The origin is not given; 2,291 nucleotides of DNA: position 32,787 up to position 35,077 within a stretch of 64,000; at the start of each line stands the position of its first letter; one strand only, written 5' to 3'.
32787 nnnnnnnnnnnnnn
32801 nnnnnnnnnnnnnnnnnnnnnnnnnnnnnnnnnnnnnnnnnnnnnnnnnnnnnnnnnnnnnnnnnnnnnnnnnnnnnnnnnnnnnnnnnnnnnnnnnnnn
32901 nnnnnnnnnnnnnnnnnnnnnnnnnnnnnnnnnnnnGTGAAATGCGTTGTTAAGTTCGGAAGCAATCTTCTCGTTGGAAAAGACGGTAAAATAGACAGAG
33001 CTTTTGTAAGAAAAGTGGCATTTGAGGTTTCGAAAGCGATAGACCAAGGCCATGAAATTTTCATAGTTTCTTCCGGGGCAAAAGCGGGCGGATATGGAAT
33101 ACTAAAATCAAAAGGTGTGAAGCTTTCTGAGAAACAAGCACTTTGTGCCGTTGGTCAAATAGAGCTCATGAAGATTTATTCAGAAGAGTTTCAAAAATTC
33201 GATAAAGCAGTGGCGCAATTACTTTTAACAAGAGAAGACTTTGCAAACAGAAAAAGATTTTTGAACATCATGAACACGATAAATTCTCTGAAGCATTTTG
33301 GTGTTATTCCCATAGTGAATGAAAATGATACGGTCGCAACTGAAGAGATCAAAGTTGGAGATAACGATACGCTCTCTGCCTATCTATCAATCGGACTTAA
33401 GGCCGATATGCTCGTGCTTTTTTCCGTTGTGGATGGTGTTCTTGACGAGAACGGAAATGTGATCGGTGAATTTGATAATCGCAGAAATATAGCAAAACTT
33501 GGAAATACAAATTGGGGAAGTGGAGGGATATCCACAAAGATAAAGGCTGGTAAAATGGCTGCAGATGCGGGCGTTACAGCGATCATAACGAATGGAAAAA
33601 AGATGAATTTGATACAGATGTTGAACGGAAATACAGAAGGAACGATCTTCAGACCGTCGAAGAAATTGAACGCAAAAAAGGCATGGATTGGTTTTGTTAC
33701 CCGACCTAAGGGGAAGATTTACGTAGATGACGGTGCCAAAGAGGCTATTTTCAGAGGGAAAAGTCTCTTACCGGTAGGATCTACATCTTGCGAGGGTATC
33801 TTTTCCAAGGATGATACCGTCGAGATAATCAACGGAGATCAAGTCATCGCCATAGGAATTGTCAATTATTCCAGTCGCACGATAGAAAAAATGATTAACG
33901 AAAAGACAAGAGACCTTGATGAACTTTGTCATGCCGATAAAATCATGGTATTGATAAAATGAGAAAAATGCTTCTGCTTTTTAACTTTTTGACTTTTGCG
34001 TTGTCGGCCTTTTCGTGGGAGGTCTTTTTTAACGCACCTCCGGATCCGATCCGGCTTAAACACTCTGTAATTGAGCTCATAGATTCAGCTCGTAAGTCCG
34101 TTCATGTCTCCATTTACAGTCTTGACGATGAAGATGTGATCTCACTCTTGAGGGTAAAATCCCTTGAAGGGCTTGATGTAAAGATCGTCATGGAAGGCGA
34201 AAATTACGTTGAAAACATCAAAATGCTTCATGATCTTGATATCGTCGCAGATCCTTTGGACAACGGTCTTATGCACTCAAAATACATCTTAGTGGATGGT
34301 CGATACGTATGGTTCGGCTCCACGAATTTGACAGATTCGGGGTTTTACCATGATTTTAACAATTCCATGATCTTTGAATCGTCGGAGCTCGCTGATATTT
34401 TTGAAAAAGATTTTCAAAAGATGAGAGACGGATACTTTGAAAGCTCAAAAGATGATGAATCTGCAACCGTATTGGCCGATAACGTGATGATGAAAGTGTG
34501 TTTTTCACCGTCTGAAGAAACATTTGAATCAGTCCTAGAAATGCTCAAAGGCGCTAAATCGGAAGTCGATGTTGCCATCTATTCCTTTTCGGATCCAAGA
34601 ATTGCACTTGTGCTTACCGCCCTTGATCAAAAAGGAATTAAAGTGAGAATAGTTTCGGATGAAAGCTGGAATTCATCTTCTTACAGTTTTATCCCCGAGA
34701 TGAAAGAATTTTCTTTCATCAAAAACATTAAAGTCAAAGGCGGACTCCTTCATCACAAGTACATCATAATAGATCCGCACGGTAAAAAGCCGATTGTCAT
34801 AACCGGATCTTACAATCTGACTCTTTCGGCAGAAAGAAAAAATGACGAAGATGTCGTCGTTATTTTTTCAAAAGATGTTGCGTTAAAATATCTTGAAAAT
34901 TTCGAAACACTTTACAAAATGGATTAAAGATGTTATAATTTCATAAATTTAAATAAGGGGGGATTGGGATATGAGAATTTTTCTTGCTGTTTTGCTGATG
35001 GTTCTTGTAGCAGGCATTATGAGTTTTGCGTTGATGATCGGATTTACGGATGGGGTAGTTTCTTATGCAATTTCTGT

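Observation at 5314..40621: Family of ~150-bp TATA-bounded nested-palindromic elements (putative MITE), four copies in 64 kb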

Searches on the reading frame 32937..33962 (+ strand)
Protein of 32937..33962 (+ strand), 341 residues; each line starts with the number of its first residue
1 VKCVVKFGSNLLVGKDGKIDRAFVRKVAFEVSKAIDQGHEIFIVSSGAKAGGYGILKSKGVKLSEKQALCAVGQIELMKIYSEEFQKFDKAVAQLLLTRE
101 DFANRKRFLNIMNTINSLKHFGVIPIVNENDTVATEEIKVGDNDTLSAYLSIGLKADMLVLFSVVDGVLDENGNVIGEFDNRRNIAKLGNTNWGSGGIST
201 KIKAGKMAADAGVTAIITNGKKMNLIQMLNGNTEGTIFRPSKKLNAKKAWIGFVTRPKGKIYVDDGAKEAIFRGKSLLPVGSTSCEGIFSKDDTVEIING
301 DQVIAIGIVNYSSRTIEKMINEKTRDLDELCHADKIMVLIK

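Call 68: search_protein_families(library=pfam, proteins=[window:32937-33962:+], max_evalue=0.00001)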
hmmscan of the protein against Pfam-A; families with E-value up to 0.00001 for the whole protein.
window:32937-33962:+ (341 aa): 2 families
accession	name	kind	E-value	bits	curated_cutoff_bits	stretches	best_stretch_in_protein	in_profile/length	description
PF00696.33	AA_kinase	-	2.1e-34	119.8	24.9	1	1-219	1-234/234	Amino acid kinase family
PF01472.26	PUA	-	1.6e-17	63.6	24.8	1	259-327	1-70/74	PUA domain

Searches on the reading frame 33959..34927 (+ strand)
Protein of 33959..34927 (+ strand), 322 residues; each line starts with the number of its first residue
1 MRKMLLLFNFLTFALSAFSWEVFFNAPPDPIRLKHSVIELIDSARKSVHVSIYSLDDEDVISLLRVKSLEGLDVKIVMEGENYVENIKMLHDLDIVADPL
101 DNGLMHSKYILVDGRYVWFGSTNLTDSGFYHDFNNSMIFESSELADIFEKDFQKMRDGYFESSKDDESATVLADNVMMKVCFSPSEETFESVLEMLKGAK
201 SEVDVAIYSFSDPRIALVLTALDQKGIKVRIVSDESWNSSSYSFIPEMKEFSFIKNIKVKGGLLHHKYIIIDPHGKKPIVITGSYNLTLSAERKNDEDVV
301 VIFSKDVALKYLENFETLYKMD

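Call 68: search_protein_families(library=pfam, proteins=[window:33959-34927:+], max_evalue=0.00001)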
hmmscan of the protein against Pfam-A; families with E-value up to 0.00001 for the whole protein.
window:33959-34927:+ (322 aa): 3 families
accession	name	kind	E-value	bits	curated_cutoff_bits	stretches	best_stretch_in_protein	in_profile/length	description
PF13091.12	PLDc_2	-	2.4e-44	150.8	27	2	193-318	2-131/132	PLD-like domain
PF07894.18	SACK1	-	1.7e-10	41.4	21.4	0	258-320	214-270/274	Scaffolding anchor of CK1 domain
PF00614.28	PLDc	-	4e-07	30.2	21.9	0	102-126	2-26/28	Phospholipase D Active site motif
